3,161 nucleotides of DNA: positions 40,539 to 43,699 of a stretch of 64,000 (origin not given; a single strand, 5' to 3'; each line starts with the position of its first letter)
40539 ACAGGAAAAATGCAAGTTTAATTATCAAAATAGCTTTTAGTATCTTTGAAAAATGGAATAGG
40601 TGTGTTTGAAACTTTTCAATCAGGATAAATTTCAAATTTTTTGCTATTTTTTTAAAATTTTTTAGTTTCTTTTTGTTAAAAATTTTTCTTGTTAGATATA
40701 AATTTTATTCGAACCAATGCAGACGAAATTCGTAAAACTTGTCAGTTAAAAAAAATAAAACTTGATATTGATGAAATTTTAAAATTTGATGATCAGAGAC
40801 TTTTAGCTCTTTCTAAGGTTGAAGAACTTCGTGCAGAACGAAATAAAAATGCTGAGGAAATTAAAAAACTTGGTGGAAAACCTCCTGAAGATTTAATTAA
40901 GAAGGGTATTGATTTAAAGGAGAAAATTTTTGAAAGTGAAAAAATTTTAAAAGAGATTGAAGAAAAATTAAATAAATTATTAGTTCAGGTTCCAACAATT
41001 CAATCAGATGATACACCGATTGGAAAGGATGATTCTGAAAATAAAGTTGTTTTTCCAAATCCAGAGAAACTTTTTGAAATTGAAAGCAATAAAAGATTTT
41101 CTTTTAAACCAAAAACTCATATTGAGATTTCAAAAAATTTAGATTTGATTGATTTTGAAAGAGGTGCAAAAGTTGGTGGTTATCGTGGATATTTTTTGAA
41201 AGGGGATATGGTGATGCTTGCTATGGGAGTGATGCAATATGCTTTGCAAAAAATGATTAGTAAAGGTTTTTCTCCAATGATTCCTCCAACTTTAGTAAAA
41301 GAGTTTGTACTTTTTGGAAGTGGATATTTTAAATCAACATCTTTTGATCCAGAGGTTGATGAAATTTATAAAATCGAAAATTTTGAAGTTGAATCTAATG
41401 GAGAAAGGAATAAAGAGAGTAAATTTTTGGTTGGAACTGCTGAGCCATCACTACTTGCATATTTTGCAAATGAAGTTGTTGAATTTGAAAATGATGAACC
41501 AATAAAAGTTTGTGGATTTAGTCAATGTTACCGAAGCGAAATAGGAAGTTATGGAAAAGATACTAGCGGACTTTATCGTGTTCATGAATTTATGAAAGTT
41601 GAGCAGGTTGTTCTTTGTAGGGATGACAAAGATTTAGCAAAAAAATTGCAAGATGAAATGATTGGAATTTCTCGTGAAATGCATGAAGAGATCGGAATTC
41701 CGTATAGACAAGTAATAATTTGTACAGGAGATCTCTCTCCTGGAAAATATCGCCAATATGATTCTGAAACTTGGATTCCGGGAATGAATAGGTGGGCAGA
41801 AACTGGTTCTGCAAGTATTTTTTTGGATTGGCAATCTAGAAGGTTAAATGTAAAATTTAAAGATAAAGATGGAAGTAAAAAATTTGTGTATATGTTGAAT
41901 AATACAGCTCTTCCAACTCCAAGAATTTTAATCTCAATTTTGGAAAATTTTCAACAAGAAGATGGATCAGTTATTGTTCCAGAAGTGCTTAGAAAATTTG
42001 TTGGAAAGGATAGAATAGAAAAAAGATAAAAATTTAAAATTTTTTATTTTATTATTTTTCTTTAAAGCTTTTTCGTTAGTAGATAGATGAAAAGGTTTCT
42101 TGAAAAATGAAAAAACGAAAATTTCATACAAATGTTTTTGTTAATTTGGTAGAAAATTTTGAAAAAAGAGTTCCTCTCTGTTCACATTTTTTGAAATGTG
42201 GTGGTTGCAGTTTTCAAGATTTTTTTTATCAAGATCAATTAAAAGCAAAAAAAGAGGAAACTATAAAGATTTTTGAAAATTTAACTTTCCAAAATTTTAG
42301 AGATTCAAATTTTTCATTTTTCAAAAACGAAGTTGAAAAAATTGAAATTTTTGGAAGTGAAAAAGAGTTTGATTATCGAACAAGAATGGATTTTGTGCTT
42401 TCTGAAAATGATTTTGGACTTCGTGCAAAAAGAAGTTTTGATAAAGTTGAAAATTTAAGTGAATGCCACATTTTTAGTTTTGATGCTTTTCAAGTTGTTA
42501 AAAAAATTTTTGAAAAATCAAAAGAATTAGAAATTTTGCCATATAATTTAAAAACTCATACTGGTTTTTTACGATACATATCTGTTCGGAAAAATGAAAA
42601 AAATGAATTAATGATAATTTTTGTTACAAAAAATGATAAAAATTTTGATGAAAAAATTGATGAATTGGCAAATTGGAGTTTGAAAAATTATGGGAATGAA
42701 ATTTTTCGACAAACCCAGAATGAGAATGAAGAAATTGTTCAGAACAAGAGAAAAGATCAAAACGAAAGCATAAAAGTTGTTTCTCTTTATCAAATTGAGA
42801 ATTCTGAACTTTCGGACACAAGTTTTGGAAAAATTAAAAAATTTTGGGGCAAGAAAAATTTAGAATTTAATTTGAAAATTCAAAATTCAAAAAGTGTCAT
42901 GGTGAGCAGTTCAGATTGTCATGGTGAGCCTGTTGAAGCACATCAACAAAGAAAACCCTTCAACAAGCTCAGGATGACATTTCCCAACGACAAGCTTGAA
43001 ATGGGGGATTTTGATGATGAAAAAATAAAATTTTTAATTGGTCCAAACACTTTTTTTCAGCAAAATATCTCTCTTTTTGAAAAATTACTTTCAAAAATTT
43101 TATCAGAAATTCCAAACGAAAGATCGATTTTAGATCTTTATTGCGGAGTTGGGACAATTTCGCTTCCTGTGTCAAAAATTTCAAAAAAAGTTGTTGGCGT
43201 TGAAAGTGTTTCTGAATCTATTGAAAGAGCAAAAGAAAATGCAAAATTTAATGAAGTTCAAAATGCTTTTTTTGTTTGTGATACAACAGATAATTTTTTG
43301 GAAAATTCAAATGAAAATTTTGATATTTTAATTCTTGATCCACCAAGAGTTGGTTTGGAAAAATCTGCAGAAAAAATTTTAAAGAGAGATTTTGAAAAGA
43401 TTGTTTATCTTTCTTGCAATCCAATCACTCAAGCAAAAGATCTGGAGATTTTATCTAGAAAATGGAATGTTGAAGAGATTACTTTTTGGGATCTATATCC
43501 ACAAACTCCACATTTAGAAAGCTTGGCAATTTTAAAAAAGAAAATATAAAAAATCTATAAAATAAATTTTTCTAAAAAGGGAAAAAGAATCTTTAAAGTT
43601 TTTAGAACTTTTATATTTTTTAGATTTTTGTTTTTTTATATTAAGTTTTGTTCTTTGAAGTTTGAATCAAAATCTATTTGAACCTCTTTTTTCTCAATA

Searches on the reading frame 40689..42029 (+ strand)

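Call 16: search_protein_families(library=pfam, proteins=[window:40689-42029:+], max_evalue=0.001)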
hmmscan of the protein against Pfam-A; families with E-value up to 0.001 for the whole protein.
window:40689-42029:+ (446 aa): 2 families
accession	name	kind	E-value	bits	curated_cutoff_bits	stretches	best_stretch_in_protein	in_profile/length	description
PF00587.30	tRNA-synt_2b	-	9.8e-32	110.9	29.3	1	233-421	2-179/179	tRNA synthetase class II core domain (G, H, P, S and T)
PF02403.27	Seryl_tRNA_N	-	4.4e-20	72.4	28.2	1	1-104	1-107/108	Seryl-tRNA synthetase N-terminal domain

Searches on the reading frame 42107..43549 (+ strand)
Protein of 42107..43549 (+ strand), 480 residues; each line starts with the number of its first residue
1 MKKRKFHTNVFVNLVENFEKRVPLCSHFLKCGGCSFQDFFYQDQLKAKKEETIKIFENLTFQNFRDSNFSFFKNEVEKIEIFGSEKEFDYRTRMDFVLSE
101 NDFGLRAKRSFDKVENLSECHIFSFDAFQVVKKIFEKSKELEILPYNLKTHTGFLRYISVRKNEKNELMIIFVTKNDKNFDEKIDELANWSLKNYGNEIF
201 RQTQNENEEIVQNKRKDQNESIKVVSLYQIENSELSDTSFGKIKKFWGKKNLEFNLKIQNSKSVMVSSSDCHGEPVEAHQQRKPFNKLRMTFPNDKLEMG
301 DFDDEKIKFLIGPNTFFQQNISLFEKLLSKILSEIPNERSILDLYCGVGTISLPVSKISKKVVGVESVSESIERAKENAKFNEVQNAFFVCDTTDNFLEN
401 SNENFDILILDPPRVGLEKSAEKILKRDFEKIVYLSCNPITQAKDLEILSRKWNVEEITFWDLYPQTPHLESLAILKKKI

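Call 16: search_protein_families(library=pfam, proteins=[window:42107-43549:+], max_evalue=0.001)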
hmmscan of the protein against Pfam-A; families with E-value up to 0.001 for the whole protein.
window:42107-43549:+ (480 aa): 9 families
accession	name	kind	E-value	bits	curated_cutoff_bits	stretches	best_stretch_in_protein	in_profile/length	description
PF05958.17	tRNA_U5-meth_tr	-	1.5e-26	93.7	23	1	301-479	164-357/357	tRNA (Uracil-5-)-methyltransferase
PF05175.20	MTS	-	3.3e-10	40.3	23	1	307-416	2-110/170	Methyltransferase small domain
PF03602.21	Cons_hypoth95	-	2.4e-08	34.3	24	1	336-413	40-122/182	Conserved hypothetical protein 95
PF13649.12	Methyltransf_25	-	1.3e-07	32.7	27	1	341-410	1-70/97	Methyltransferase domain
PF13847.12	Methyltransf_31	-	2.3e-07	31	27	1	339-411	5-81/145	Methyltransferase domain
PF02475.24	TRM5-TYW2_MTfase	-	1.8e-06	28.4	28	1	334-410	33-110/164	TRM5/TYW2 methyltransferase domain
PF06325.19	PrmA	-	4e-06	27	22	1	336-409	160-231/296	Ribosomal protein L11 methyltransferase (PrmA)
PF09445.16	Methyltransf_15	-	2.1e-05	24.6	22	1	339-419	2-86/165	RNA cap guanine-N2 methyltransferase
PF01555.25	N6_N4_Mtase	-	0.00017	22.1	26.7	1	158-377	51-221/221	DNA methylase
